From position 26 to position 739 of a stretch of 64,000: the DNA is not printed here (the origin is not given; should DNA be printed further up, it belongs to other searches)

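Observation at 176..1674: Tripartite MqsR / extended MqsA / unknown third gene operon: candidate toxin-antitoxin-chaperone or defence module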

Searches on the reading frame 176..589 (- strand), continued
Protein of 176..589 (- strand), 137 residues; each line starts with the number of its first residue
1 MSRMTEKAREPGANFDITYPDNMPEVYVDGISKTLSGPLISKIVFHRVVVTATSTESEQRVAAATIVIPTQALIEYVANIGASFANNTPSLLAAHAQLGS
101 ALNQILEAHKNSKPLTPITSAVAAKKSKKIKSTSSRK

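Call 47: find_encoding_contigs(protein=P0018, flank=3000, max_places=2)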
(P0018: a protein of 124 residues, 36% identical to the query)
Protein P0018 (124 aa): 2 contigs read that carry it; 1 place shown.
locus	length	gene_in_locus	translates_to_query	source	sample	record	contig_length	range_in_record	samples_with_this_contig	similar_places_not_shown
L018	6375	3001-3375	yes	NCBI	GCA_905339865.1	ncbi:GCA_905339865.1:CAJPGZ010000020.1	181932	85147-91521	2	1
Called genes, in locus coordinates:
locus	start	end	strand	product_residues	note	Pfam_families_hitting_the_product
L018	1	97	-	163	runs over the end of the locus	PF13103:TonB_2 (weak)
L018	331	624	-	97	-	-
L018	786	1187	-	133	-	-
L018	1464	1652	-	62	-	-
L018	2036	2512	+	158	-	-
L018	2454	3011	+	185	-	PF13560:HTH_31 (weak), PF01381:HTH_3 (faint)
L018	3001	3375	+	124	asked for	-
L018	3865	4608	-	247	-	-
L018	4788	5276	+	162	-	-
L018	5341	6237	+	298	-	PF18928:DUF5677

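Call 48: find_encoding_contigs(protein=P0021, flank=3000, max_places=2)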
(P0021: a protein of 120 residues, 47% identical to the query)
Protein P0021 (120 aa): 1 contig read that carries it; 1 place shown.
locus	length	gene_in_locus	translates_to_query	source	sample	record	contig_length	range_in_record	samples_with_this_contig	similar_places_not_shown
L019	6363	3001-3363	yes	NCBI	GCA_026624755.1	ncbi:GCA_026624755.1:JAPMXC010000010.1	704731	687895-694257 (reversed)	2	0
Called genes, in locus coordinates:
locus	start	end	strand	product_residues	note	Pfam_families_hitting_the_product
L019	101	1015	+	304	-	PF12844:HTH_19, PF13560:HTH_31, PF01381:HTH_3, PF00717:Peptidase_S24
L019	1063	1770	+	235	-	-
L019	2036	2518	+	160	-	-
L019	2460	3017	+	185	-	PF13560:HTH_31 (weak)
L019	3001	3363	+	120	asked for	-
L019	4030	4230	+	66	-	-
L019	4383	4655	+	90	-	-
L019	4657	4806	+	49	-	-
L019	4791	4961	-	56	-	-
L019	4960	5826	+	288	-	-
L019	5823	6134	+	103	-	-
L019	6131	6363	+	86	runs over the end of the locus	-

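Call 49: find_encoding_contigs(protein=P0017, flank=3000, max_places=2)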
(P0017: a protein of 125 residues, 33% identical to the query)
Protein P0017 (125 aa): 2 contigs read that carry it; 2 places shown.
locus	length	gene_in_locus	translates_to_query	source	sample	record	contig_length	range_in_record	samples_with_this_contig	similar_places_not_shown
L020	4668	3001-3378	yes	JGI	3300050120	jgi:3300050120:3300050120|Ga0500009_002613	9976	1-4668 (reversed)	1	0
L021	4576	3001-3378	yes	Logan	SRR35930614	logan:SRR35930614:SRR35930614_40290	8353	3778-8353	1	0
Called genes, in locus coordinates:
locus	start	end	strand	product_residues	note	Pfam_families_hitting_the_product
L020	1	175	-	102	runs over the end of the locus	-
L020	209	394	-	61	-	-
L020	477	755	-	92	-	-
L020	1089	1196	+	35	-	-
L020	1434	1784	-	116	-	-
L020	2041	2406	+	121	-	PF05973:Gp49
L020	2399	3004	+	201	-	PF13744:HTH_37 (weak)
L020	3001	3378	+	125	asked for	-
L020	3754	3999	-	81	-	PF03869:Arc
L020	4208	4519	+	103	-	-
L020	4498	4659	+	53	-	-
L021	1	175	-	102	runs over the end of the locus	-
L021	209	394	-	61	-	-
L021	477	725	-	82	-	-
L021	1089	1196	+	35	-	-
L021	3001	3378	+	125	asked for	-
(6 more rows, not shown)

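Call 50: search_protein_families(library=pfam, proteins=[L012:1965-2483:+, L012:2464-2997:+, L014:2137-2547:+, L018:2036-2512:+, L019:2036-2518:+, L020:2041-2406:+], max_evalue=1)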
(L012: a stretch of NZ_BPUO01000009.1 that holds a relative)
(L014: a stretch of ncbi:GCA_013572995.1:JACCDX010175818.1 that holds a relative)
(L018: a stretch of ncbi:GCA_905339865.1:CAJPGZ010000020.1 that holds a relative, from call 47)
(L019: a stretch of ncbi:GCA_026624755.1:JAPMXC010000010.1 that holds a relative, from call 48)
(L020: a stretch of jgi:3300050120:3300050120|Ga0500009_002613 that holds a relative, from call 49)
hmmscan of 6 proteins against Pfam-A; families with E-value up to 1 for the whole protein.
L012:1965-2483:+ (172 aa): 2 families
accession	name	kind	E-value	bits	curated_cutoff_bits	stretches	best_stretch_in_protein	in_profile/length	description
PF05973.20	Gp49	-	0.00045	20.7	23.9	1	102-150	40-90/90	Phage derived protein Gp49-like (DUF891)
PF14736.11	N_Asn_amidohyd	-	0.077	12.6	24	1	101-169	182-255/270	Protein N-terminal asparagine amidohydrolase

L012:2464-2997:+ (177 aa): 9 families
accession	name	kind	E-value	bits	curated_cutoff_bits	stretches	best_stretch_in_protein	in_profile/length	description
PF01381.28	HTH_3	-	2e-06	28.2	23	1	45-89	5-50/55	Helix-turn-helix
PF13744.12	HTH_37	-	6.1e-06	26.4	27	1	28-95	10-79/80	Helix-turn-helix domain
PF13443.12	HTH_26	-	6.1e-05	23.6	22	1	41-88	2-51/63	Cro/C1-type HTH DNA-binding domain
PF13560.12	HTH_31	-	0.035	14.8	27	1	45-88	10-55/64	Helix-turn-helix domain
PF13730.12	HTH_36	-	0.071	13.4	25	1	50-70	23-46/55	Helix-turn-helix domain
PF13384.12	HTH_23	-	0.096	13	24.6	1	46-68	14-36/50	Homeodomain-like domain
PF20075.5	DUF6471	-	0.13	12.6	26.8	1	37-64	5-37/65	Domain of unknown function (DUF6471)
PF08456.15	Vmethyltransf_C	-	0.13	12.3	25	1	10-107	119-212/230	Viral methyltransferase C-terminal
PF13412.12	HTH_24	-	0.16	12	21.9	1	49-70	17-38/48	Winged helix-turn-helix DNA-binding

L014:2137-2547:+ (136 aa): 0 families

L018:2036-2512:+ (158 aa): 1 family
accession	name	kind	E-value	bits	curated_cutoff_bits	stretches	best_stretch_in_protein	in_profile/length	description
PF05973.20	Gp49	-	0.0031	18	23.9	1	29-122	7-90/90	Phage derived protein Gp49-like (DUF891)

L019:2036-2518:+ (160 aa): 0 families

L020:2041-2406:+ (121 aa): 1 family
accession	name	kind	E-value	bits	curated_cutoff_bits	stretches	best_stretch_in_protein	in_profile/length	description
PF05973.20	Gp49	-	8.6e-21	74.2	23.9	1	14-106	2-89/90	Phage derived protein Gp49-like (DUF891)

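Call 63: fold_search(model_id=the predicted structure, library=viral)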
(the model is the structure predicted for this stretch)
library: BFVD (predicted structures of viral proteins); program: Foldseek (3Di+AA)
matches with E <= 10: 628; with E <= 0.001: 0
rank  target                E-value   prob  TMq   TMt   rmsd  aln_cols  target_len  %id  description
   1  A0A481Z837            2.0e-02  0.91  0.25  0.21  14.7       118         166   13  HIN-200/IF120x domain protein [Pithovirus LCPAC304]
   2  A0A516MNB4            4.5e-02  0.97  0.28  0.40   9.5        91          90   19  (no name in the UniProt tables at hand)
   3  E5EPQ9                6.9e-02  0.96  0.28  0.25  12.4        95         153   16  Uncharacterized protein [Acinetobacter phage Acj9]
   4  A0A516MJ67            7.3e-02  0.99  0.35  0.54   5.6        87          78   11  (no name in the UniProt tables at hand)
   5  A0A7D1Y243            8.8e-02  0.89  0.25  0.33  10.4        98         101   13  (no name in the UniProt tables at hand)
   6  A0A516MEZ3            9.9e-02  0.96  0.27  0.37   7.2        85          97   13  (no name in the UniProt tables at hand)
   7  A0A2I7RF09            1.0e-01  0.96  0.22  0.41   7.3        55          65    9  (no name in the UniProt tables at hand)
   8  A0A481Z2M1            1.2e-01  0.72  0.22  0.31  23.7        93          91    9  Uncharacterized protein [Pithovirus LCPAC001]
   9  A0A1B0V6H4            1.7e-01  0.60  0.22  0.19  12.2       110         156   17  (no name in the UniProt tables at hand)
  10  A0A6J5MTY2            1.7e-01  0.28  0.19  0.18  16.3       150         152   14  Uncharacterized protein [uncultured Caudovirales phage]
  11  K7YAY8                2.0e-01  0.44  0.25  0.16  24.2       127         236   17  (no name in the UniProt tables at hand)
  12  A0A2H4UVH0            2.4e-01  0.57  0.21  0.15  14.6        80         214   18  Uncharacterized protein [Bodo saltans virus]
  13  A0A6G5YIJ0            2.6e-01  0.92  0.39  0.55   7.9        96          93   14  (no name in the UniProt tables at hand)
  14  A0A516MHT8            2.9e-01  0.69  0.30  0.44  14.3       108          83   17  (no name in the UniProt tables at hand)
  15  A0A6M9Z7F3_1          3.1e-01  0.51  0.27  0.06  18.7       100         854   16  Uncharacterized protein [Picornavirales sp.]
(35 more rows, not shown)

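Call 83: find_related_loci(query=P0020, collection=viral_contigs, flank=3000)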
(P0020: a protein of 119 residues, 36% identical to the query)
Query P0020 (119 aa) in viral_contigs; peptide patterns used: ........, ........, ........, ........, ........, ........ (x = any residue, [..] = any of these).
24 stretches matched a pattern; 1 encode a relative of the query (tblastn E <= 1e-3); 1 distinct loci.
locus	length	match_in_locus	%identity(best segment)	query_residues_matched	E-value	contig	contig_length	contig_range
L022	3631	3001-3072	54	48-71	7e-6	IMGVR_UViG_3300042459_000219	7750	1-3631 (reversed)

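Call 84: find_related_loci(query=P0017, collection=viral_contigs, flank=3000)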
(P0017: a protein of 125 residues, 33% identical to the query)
Query P0017 (125 aa) in viral_contigs; peptide patterns used: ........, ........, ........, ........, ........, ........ (x = any residue, [..] = any of these).
6 stretches matched a pattern, but none encodes a relative of the query by tblastn (E <= 1e-3).

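Call 85: search_dna_similar(query=P0015, collection=plasmids, mode=protein, max_evalue=0.001, max_rows=20)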
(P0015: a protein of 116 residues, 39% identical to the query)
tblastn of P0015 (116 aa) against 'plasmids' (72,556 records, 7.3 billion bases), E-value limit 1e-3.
Records with a match: 1; places in all: 1; records where one place covers at least 80% of the query: 0.
Best place of each record, by identity: <60% 1.
By first word of the organism name: Thiothrix 1.
By predicted mobility (MOB-suite, as given by PLSDB): non-mobilizable 1.
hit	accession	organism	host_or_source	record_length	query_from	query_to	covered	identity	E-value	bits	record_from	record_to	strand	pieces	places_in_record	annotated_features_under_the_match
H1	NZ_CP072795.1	Thiothrix unzii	Isolated from activated-sludge plants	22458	20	93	64%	33.8%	1e-5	50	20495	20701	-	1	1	hypothetical protein | helix-turn-helix transcriptional regulator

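Call 86: search_dna_similar(query=P0020, collection=phages, mode=protein, max_evalue=0.001, max_rows=20)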
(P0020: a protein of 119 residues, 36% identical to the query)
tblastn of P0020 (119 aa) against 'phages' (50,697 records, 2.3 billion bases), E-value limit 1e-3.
No match.

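Call 87: list_cluster_members(proteins=[P0024, P0027, P0036, P0039, P0045, P0051, P0090, P0116, P0128, P0142])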
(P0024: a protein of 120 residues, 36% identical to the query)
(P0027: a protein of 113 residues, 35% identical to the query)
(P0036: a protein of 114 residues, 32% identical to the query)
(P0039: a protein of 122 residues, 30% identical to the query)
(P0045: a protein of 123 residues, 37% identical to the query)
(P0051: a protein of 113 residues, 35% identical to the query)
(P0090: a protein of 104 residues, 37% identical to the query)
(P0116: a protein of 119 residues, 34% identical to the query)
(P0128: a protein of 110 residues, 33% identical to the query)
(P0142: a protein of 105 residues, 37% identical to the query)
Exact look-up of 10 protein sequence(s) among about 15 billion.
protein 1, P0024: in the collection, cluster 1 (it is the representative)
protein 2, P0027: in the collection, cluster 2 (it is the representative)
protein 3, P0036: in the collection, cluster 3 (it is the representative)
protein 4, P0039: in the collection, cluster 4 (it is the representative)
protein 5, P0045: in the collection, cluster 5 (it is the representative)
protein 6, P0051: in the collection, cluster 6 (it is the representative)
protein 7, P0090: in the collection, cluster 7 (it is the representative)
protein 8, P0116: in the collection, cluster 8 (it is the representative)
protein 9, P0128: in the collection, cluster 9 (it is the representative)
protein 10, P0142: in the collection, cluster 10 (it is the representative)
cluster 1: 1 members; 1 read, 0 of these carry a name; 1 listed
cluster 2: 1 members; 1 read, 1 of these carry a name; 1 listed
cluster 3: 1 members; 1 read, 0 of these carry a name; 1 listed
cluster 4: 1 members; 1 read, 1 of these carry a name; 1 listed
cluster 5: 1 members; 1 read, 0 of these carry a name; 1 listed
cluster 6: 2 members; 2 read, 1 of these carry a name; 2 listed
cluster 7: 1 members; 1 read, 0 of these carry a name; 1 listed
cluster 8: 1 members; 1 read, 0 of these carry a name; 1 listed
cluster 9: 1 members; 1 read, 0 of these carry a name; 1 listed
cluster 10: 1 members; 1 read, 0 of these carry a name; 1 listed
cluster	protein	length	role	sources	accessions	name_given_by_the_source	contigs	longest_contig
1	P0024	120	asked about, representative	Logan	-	-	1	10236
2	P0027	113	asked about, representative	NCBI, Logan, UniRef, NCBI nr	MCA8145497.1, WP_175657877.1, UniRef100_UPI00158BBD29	hypothetical protein [Burkholderia vietnamiensis] | hypothetical protein n=1 Tax=Burkholderia vietnamiensis TaxID=60552 RepID=UPI00158BBD29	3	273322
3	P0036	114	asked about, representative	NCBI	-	-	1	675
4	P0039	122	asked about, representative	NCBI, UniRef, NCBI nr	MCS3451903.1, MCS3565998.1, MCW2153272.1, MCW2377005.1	hypothetical protein M2222_008320 [Bradyrhizobium elkanii] | hypothetical protein n=1 Tax=Bradyrhizobium elkanii TaxID=29448 RepID=UPI00216845B5 | hypothetical protein [Bradyrhizobium elkanii]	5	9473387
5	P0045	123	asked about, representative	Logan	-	-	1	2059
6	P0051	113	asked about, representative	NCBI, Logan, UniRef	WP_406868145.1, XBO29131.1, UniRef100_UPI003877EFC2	hypothetical protein [Paraburkholderia fungorum] | hypothetical protein n=1 Tax=Paraburkholderia fungorum TaxID=134537 RepID=UPI003877EFC2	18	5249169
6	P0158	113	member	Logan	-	-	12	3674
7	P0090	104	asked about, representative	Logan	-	-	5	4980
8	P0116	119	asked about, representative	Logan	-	-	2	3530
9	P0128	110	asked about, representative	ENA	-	-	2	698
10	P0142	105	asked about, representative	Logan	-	-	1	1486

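Call 88: get_annotated_region(hit=H1, flank=2500)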
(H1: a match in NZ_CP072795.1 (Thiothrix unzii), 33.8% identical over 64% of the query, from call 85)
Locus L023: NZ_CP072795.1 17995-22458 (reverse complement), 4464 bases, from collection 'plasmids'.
description: Thiothrix unzii strain A1 plasmid pTunz2, complete sequence
organism: Thiothrix unzii (NCBI taxid 111769)
taxonomy: Bacteria; Pseudomonadota; Gammaproteobacteria; Thiotrichales; Thiotrichaceae; Thiothrix; Thiothrix unzii
host: -; source: Isolated from activated-sludge plants; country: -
typing (MOB-suite, as given by PLSDB): non-mobilizable
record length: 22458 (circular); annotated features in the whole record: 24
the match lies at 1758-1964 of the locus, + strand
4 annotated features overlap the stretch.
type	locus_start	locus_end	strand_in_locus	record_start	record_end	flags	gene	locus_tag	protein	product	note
CDS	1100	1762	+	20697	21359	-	-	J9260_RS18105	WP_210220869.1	helix-turn-helix transcriptional regulator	-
CDS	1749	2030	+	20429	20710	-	-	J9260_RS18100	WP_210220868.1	hypothetical protein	-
CDS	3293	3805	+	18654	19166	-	-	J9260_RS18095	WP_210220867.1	DUF6530 family protein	-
CDS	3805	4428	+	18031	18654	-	-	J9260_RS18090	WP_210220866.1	hypothetical protein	-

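Call 89: find_encoding_contigs(protein=P0039, flank=3000, max_places=2)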
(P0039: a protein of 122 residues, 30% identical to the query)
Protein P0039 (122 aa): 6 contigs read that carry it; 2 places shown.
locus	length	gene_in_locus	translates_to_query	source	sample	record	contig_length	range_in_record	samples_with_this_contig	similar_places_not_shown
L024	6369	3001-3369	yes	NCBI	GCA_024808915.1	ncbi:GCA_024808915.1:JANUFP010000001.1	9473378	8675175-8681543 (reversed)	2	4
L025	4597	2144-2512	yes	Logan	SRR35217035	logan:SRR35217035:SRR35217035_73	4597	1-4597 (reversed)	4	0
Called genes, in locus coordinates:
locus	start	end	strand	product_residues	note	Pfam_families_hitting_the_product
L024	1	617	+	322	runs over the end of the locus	PF03401:TctC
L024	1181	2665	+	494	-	-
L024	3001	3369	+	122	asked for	-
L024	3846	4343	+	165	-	PF24738:DUF7689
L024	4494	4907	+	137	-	-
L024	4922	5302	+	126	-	-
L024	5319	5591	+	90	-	-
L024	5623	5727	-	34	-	-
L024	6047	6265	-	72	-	-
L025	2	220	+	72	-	?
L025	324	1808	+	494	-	-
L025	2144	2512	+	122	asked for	-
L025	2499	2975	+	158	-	-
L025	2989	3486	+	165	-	PF24738:DUF7689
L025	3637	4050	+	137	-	-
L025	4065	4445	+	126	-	-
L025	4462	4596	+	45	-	?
